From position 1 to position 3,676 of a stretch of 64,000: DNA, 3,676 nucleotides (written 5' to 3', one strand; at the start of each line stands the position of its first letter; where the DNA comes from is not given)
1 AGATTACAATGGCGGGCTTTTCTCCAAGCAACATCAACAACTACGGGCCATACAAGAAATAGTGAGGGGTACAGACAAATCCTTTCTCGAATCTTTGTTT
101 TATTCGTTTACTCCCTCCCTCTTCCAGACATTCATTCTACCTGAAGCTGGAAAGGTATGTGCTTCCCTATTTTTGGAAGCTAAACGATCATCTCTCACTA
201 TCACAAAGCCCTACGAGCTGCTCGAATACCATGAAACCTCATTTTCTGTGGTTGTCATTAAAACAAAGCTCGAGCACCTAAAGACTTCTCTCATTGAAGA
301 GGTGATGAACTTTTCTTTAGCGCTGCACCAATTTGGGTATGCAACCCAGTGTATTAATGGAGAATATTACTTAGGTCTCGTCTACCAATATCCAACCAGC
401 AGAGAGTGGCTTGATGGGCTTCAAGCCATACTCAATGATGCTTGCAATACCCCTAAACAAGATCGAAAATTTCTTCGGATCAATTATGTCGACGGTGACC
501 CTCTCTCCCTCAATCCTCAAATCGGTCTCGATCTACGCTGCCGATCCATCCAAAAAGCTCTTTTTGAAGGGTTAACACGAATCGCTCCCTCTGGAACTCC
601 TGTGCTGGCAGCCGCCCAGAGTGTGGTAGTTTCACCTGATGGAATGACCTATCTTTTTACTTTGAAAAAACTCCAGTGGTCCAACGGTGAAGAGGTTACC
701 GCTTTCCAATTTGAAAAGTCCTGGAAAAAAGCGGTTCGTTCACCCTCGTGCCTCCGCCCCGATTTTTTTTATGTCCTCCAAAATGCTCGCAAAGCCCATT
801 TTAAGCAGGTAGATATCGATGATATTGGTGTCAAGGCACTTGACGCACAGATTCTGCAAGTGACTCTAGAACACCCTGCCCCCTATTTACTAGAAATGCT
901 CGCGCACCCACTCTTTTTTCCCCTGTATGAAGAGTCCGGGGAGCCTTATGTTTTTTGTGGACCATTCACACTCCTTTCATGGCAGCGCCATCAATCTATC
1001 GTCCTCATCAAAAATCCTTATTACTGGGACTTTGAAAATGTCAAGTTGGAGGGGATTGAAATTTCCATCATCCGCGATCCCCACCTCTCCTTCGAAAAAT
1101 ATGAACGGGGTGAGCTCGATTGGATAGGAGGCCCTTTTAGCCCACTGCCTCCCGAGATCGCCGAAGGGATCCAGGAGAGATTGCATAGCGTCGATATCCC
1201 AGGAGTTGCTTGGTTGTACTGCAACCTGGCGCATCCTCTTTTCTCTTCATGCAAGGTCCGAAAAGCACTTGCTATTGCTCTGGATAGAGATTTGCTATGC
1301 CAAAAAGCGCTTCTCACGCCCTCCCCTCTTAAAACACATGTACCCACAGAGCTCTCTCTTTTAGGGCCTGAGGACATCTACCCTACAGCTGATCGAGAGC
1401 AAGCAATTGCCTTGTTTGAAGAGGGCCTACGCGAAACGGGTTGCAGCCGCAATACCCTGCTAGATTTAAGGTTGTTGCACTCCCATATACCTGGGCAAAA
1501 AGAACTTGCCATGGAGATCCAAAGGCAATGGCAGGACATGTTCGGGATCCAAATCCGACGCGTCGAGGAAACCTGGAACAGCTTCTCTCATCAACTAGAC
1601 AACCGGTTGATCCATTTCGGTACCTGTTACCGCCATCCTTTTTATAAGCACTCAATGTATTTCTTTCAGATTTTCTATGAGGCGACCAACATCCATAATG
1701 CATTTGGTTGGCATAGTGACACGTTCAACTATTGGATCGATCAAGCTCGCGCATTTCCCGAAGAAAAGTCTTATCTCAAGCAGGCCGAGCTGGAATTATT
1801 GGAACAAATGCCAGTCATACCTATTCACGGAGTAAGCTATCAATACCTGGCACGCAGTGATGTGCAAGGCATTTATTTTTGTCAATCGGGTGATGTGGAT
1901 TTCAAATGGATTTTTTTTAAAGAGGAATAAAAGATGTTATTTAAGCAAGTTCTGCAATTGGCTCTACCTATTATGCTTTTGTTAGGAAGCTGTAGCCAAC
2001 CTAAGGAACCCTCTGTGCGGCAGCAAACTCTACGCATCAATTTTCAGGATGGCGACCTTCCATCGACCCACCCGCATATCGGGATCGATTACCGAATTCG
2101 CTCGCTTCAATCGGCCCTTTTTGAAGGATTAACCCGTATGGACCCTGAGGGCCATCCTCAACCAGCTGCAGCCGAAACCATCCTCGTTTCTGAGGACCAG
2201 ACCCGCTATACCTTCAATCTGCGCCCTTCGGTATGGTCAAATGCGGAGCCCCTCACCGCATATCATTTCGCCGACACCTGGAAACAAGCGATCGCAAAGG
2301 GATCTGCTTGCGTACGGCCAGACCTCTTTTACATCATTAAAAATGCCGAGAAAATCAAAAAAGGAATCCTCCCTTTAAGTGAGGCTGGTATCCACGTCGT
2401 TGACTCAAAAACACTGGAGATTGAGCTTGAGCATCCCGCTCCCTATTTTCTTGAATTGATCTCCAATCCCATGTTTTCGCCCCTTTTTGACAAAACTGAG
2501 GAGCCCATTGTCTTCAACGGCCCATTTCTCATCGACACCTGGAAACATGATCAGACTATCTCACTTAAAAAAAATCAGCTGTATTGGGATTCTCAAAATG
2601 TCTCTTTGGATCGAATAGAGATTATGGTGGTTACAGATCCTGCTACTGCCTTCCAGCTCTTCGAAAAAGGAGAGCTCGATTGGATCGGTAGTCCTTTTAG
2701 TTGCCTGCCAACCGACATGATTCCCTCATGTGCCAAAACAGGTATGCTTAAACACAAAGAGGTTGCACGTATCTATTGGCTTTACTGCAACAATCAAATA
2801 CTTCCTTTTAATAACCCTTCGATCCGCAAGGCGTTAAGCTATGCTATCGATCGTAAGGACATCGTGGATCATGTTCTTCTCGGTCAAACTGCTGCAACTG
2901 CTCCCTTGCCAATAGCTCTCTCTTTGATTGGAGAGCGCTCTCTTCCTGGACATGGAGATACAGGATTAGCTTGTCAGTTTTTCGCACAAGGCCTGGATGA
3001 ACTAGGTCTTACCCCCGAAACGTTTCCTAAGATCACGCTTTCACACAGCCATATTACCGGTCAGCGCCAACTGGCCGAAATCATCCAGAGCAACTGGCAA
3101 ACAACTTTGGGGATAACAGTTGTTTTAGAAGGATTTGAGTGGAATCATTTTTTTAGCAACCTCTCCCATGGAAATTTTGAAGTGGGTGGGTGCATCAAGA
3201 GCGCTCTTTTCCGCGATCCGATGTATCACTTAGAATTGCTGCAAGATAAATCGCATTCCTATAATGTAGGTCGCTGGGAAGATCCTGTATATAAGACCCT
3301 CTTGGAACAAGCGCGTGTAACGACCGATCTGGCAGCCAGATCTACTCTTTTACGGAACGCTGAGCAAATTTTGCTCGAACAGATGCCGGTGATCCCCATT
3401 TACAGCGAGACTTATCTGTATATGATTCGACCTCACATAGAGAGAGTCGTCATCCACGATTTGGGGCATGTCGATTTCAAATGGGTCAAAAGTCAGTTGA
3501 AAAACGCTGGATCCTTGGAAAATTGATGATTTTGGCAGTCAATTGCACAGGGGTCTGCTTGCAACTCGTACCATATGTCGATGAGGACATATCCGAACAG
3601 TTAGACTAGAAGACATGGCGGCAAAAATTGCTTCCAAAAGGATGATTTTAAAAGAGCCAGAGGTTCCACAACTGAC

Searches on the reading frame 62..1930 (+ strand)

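Call 59: search_protein_families(library=ncbifam, proteins=[window:62-1930:+], max_evalue=0.00001)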
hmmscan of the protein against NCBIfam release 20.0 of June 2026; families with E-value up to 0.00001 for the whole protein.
window:62-1930:+ (622 aa): 6 families
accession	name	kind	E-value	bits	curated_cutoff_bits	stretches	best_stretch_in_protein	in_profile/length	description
NF007287.0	PRK09755.1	equivalog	9.3e-34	117.1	1098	1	128-603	25-515/535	ABC transporter substrate-binding protein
NF011684.0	PRK15104.1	equivalog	5.8e-29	101.2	947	1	148-591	50-511/543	oligopeptide ABC transporter substrate-binding protein OppA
TIGR02294.1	nickel_nikA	equivalog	7.3e-11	41.3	393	1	162-419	30-288/501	nickel ABC transporter substrate-binding protein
NF045468.1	Opp5A_nikA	equivalog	9e-09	34.3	600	1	193-417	69-278/488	nickel ABC transporter substrate-binding protein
NF011942.0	PRK15413.1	equivalog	3.4e-07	29.3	594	1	151-485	42-367/512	glutathione ABC transporter substrate-binding protein GsiB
NF043070.1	DppA_dipep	equivalog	1.5e-06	27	1005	0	297-594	208-510/535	dipeptide ABC transporter periplasmic-binding protein DppA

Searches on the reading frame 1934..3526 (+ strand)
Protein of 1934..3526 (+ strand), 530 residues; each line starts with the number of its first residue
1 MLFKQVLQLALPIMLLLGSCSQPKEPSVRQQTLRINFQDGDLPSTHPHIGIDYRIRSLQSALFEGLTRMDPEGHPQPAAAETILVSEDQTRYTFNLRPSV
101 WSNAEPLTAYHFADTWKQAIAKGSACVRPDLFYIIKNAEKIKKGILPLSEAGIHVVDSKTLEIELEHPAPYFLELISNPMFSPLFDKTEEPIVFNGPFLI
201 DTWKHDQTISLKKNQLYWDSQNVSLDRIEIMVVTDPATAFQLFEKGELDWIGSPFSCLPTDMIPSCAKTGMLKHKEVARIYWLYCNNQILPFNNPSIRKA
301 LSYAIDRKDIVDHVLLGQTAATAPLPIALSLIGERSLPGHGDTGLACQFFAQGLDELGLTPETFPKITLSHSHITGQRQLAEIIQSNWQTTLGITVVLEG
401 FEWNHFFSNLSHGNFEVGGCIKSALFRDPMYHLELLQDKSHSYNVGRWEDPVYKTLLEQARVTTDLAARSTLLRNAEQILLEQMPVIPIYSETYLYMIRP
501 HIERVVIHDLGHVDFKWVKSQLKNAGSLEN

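Call 59: search_protein_families(library=ncbifam, proteins=[window:1934-3526:+], max_evalue=0.00001)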
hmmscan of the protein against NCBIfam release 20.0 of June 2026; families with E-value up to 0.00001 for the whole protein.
window:1934-3526:+ (530 aa): 10 families
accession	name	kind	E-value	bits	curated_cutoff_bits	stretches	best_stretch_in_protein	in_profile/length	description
NF007287.0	PRK09755.1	equivalog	3.5e-50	171.3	1098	1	53-509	54-520/535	ABC transporter substrate-binding protein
NF011684.0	PRK15104.1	equivalog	2.6e-42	145.2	947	1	57-503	64-522/543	oligopeptide ABC transporter substrate-binding protein OppA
TIGR02294.1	nickel_nikA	equivalog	1.7e-25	89.6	393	1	57-320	30-291/501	nickel ABC transporter substrate-binding protein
NF045467.1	Opp4A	equivalog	5.5e-22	77.7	650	1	61-323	65-346/556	oligopeptide ABC transporter substrate-binding protein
NF045468.1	Opp5A_nikA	equivalog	5.4e-18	64.7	600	1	54-485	36-452/488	nickel ABC transporter substrate-binding protein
NF011942.0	PRK15413.1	equivalog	2.8e-16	59.3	594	1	59-380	55-364/512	glutathione ABC transporter substrate-binding protein GsiB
NF011689.0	PRK15109.1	equivalog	4.7e-16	58.6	560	1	193-520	213-538/547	ABC transporter substrate-binding protein SapA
NF043070.1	DppA_dipep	equivalog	4.8e-15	55.1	1005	1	192-518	207-532/535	dipeptide ABC transporter periplasmic-binding protein DppA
NF047575.1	opine_bind_CntA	exception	1.1e-11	44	800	1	6-321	8-325/535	staphylopine-dependent metal ABC transporter substrate-binding lipoprotein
TIGR04028.1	SBP_KPN_01854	hypoth_equivalog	2.5e-10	39.5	468.5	0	434-516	423-504/509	TIGR04028 family ABC transporter substrate-binding protein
